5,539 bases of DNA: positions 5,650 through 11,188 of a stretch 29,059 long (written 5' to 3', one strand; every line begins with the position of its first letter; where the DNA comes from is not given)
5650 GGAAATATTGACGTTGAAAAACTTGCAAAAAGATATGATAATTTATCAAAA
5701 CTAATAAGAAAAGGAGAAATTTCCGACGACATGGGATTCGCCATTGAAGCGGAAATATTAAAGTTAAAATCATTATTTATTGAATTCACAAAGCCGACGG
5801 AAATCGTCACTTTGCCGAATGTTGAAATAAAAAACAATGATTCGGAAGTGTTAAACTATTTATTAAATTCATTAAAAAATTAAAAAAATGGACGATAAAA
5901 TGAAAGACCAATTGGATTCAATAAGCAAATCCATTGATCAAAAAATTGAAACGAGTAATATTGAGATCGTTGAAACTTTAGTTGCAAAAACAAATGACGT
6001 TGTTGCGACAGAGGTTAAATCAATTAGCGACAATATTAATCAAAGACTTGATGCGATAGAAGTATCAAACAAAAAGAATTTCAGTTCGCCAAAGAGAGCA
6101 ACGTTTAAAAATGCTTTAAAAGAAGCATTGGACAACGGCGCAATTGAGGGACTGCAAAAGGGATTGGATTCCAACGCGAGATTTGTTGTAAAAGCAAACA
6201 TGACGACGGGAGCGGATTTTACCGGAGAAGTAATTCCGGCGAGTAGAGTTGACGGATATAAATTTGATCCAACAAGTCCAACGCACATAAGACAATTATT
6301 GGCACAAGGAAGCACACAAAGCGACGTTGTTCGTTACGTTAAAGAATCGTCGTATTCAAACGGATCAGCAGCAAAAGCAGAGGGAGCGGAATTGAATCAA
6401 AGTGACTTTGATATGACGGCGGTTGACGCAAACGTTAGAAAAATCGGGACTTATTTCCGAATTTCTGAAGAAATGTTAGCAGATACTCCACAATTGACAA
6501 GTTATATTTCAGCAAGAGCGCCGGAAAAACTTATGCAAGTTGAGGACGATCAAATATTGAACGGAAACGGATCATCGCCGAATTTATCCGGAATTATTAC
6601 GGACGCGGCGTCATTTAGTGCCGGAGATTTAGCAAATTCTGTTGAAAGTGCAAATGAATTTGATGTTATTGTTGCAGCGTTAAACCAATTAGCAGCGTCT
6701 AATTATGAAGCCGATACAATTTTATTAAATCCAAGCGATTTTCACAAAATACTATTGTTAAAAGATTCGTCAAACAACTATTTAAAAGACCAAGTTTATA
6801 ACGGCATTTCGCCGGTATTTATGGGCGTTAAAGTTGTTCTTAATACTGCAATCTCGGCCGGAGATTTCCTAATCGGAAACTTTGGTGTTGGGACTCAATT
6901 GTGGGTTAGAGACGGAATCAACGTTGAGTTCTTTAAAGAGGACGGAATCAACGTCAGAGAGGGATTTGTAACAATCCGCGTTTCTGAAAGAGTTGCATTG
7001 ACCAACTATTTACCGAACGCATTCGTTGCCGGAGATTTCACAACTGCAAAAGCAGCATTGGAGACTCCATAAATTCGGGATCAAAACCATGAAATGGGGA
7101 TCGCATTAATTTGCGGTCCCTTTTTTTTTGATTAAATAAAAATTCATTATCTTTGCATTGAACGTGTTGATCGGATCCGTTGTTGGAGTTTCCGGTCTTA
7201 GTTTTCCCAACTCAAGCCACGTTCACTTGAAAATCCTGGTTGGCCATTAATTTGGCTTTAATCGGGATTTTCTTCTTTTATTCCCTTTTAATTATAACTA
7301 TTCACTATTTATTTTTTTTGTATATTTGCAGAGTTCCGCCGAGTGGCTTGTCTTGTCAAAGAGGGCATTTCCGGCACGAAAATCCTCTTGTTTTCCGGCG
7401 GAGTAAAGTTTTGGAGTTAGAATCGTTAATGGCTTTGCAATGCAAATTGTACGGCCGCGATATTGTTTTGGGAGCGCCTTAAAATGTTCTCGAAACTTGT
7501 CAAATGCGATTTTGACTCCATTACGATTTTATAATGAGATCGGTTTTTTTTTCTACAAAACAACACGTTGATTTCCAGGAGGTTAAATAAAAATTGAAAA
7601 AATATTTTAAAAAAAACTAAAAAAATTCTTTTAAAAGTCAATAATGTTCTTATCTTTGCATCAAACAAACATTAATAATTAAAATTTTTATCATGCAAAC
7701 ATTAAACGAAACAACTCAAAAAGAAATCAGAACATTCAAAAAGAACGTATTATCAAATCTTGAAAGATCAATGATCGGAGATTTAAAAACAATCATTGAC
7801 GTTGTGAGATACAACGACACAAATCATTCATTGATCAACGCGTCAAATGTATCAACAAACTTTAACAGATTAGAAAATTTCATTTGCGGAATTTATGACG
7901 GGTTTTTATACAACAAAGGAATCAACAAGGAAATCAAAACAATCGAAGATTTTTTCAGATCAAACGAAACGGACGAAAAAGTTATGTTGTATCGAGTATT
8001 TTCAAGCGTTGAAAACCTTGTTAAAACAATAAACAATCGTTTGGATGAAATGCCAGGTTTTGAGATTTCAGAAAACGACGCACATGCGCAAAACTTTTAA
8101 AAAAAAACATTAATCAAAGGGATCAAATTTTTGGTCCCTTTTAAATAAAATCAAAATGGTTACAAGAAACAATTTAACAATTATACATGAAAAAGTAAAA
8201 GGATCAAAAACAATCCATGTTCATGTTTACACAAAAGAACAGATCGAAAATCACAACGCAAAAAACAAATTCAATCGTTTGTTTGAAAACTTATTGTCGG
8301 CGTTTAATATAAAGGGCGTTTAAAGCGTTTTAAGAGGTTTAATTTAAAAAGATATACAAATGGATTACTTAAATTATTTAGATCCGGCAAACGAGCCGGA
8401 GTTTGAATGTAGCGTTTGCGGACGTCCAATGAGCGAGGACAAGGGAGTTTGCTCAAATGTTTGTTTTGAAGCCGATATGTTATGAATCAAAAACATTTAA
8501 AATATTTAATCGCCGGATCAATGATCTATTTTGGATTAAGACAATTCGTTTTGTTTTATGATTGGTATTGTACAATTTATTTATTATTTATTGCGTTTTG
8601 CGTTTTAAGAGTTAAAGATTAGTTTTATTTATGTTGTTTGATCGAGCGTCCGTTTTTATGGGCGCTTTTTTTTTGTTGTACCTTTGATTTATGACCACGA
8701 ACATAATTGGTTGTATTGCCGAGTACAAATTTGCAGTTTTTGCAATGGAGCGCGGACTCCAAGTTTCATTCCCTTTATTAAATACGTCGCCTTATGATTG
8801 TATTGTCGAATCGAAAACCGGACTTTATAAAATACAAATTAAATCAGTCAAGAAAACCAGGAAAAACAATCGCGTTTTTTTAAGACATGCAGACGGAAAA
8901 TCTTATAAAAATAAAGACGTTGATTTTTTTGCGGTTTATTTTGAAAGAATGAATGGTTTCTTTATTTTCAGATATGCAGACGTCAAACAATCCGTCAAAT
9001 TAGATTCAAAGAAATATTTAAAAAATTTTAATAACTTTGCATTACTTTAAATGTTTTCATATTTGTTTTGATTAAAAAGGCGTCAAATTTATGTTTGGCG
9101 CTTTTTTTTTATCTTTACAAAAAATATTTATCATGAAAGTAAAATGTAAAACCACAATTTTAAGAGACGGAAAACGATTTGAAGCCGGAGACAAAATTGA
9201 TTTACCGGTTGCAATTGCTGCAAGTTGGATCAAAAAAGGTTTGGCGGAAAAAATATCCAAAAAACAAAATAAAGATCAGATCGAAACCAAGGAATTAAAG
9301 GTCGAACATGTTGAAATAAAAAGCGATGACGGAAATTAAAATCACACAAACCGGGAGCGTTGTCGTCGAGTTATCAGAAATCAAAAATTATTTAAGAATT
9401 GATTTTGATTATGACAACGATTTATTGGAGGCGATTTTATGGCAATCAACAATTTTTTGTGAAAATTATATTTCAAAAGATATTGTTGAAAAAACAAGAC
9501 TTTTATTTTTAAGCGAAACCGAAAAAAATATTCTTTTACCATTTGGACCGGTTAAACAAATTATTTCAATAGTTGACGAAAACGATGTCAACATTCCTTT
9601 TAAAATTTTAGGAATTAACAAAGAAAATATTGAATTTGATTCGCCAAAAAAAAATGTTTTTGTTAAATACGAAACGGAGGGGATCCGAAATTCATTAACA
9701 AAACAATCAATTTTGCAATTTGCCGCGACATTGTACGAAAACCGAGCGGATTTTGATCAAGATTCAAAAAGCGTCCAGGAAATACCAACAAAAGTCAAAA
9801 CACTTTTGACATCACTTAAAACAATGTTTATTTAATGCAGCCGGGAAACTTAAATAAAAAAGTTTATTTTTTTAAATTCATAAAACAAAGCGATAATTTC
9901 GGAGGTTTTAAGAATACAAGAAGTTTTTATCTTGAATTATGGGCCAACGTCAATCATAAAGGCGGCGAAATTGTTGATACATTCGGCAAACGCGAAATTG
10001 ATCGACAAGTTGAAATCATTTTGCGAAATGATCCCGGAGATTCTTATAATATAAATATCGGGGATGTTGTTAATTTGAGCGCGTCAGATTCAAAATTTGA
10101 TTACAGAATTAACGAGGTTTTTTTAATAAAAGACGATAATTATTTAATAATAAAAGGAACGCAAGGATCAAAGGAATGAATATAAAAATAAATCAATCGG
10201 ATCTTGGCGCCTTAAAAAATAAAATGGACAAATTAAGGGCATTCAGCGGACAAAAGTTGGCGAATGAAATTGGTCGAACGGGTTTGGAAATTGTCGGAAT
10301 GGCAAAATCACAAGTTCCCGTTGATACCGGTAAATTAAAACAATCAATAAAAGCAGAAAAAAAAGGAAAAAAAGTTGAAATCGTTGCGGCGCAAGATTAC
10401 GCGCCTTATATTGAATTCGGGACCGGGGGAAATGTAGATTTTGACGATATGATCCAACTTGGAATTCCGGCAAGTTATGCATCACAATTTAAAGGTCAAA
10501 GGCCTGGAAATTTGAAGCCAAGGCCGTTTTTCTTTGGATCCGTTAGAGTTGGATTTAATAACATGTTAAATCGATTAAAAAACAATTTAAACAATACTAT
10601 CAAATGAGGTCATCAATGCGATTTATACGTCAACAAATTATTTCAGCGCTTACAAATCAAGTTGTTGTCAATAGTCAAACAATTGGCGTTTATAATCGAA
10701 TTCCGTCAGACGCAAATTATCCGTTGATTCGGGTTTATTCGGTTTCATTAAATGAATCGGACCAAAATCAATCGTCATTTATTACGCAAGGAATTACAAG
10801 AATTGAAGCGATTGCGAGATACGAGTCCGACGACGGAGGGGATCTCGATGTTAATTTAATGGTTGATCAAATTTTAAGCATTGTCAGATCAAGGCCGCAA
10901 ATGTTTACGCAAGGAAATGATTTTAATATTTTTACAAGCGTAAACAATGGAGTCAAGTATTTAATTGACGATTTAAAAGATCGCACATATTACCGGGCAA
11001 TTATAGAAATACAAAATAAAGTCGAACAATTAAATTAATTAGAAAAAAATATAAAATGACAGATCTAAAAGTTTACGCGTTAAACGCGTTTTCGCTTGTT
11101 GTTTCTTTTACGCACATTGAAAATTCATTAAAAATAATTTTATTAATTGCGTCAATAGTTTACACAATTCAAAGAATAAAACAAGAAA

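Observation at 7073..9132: Two-kilobase accessory island between capsid and connector genes, built from cassettes bracketed by near-duplicate terminators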

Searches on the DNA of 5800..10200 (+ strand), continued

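Call 79: search_with_rna_model(model_id=R1, sources=[window, L002, L004, L005, L007, L008, L009, L010, L011, L012, L013, L014, L015, L016, L017, L018, L019, L020, L021, L022, L023, L024, L027, L031, L032, L035, L036, L038, L039, L041, L043, L046, L050, L052, L053, L054, L055, L057, L058, L060, L061, L062, L063, L065, L067, L068, L069, L072, L073, L074, L075, L076, L079, L080, L084, L087, L091, L093, L095, L096, L097, L098, L100, L103, L105, L109, L113, L114, L115, L116, L117, L119, L120, L122, L123, L127, L128, L129, L130, L132, L133, L135, L141, L143, L144, L146, L147, L148, L149, L150, L151, L153, L154, L155, L156, L157, L159, L160, L161, L162], max_evalue=5)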
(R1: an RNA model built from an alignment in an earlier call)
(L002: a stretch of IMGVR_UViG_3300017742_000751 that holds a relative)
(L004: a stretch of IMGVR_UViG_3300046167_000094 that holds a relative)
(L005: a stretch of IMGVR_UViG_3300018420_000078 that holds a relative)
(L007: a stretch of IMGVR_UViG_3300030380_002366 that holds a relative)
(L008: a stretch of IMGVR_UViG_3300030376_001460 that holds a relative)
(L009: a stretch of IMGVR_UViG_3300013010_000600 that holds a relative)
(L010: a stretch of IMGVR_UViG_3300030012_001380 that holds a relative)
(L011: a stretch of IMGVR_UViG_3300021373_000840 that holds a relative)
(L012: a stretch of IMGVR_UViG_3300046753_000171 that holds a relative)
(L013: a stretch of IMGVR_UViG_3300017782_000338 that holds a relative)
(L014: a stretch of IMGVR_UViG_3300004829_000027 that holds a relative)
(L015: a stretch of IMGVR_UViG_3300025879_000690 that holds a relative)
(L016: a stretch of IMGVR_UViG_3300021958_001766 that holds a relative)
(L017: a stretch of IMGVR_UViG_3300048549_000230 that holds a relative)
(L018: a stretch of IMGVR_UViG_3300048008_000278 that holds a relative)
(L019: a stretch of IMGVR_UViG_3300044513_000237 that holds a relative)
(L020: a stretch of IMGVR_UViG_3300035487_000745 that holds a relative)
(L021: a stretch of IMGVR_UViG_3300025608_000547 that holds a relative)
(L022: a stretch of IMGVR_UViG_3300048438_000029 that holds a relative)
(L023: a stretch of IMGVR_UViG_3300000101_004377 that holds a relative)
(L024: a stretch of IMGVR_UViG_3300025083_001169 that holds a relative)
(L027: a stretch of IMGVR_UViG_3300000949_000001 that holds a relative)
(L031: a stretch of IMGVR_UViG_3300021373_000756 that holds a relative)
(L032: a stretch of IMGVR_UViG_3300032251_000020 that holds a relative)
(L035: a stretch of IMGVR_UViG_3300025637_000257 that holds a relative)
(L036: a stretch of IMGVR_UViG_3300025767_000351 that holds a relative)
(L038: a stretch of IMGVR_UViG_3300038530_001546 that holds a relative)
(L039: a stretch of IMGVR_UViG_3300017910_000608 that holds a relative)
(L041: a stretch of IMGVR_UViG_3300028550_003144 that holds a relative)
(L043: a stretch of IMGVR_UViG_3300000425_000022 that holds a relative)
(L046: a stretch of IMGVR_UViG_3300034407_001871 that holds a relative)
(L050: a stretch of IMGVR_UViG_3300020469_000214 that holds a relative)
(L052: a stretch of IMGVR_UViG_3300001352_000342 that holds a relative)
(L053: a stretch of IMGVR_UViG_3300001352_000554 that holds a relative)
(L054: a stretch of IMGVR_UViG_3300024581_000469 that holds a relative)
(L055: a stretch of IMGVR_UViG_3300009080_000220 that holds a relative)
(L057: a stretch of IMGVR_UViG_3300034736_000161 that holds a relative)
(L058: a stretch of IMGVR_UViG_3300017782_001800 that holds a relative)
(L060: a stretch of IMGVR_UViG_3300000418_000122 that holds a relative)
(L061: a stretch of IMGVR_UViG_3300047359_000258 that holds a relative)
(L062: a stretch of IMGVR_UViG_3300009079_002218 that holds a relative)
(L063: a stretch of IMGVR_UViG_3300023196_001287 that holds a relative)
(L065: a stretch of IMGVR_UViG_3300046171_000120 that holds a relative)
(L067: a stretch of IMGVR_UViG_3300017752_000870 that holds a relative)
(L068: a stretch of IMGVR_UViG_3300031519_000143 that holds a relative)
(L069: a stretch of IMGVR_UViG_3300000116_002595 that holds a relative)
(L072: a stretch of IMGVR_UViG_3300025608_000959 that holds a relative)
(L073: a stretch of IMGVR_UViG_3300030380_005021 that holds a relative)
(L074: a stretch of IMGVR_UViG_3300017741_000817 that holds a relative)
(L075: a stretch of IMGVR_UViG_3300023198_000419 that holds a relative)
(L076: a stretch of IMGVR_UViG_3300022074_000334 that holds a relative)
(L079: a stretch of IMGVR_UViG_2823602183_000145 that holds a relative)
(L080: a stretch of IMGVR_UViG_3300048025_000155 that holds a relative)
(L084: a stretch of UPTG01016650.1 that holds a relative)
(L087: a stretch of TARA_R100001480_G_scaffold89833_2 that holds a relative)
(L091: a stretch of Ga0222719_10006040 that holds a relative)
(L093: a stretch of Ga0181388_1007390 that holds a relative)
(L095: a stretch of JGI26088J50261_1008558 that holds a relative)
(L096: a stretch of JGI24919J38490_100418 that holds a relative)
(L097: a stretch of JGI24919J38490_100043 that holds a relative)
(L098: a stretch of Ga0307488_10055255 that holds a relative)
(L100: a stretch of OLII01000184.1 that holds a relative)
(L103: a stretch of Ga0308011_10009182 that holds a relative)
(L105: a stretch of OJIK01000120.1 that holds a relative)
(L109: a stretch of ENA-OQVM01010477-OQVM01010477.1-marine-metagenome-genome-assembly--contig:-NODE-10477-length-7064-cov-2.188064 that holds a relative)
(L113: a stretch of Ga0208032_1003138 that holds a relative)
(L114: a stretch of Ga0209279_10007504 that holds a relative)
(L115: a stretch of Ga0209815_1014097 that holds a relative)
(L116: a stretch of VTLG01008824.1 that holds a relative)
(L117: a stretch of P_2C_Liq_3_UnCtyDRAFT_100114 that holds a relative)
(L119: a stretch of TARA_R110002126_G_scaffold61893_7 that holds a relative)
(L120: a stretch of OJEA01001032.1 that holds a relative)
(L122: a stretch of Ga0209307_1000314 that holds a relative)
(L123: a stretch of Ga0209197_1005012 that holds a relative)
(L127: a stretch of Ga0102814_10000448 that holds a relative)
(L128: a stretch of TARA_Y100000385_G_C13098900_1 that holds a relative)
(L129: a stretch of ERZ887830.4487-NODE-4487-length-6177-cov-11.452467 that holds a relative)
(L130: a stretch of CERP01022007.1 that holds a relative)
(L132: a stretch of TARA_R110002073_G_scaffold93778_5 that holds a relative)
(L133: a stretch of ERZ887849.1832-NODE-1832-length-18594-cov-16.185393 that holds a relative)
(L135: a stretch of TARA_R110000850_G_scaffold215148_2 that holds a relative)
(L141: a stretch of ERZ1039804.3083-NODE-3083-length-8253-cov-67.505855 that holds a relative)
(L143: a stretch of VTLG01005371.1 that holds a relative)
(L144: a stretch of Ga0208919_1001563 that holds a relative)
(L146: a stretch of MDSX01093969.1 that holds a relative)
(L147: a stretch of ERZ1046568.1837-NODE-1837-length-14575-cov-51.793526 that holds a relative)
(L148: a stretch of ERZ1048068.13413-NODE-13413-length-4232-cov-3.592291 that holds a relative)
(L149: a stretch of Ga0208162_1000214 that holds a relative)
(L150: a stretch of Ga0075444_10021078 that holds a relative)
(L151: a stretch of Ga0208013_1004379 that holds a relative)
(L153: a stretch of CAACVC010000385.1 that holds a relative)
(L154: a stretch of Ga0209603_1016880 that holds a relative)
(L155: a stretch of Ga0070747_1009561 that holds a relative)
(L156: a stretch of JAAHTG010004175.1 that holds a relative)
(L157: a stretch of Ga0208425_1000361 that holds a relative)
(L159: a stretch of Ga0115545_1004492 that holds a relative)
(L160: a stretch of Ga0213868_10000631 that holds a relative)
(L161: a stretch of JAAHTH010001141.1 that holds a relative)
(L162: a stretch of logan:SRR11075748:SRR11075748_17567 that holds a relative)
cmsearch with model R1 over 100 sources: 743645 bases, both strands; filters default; matches with E-value up to 5: 1.
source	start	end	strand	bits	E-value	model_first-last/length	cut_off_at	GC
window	7333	7406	+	108.1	1.3e-25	1-74/74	no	0.53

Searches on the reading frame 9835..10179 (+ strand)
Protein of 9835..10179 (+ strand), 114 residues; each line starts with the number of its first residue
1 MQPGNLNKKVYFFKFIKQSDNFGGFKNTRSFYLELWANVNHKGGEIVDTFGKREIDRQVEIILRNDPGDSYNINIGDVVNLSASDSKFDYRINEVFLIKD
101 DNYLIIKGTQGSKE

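Call 9: search_protein_families(library=pfam, proteins=[window:9835-10179:+], max_evalue=0.01)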
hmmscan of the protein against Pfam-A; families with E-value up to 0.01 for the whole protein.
window:9835-10179:+ (114 aa): 1 family
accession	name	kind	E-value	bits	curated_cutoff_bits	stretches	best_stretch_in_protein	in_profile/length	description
PF05521.18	Phage_HCP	-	1.3e-05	26.1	25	1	1-71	1-71/106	Phage head completion protein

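Call 10: search_protein_families(library=phrogs, proteins=[window:9835-10179:+], max_evalue=0.01)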
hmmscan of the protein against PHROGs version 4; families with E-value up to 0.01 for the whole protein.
window:9835-10179:+ (114 aa): 1 family
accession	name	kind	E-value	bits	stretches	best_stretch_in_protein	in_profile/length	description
phrog_25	-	connector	3.3e-06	28.3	1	1-109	36-137/286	head closure Hc1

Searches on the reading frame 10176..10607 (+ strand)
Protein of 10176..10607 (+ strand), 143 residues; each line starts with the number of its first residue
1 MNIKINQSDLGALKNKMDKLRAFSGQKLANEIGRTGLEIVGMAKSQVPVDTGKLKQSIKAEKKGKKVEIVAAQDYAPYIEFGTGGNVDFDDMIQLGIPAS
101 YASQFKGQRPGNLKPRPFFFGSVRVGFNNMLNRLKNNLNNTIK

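Call 9: search_protein_families(library=pfam, proteins=[window:10176-10607:+], max_evalue=0.01)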
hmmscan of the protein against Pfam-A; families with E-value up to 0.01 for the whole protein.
window:10176-10607:+ (143 aa): 1 family
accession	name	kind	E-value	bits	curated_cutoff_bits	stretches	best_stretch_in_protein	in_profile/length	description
PF04883.17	HK97-gp10_like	-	2.9e-08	35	21.4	1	13-82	3-78/78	Bacteriophage HK97-gp10, putative tail-component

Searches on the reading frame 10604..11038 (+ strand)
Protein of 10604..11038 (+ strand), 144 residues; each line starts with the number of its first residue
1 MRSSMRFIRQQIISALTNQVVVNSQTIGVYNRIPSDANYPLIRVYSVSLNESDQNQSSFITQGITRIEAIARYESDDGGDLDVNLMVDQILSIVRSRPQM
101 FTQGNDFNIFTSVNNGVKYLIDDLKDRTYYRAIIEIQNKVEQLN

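Call 29: search_protein_families(library=pfam, proteins=[window:10604-11038:+], max_evalue=0.01)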
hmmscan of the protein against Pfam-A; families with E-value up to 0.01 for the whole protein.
window:10604-11038:+ (144 aa): 1 family
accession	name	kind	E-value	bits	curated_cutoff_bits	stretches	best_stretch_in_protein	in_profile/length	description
PF18660.6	Tsi6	-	0.00032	21.2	26.9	1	86-132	5-48/83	Tsi6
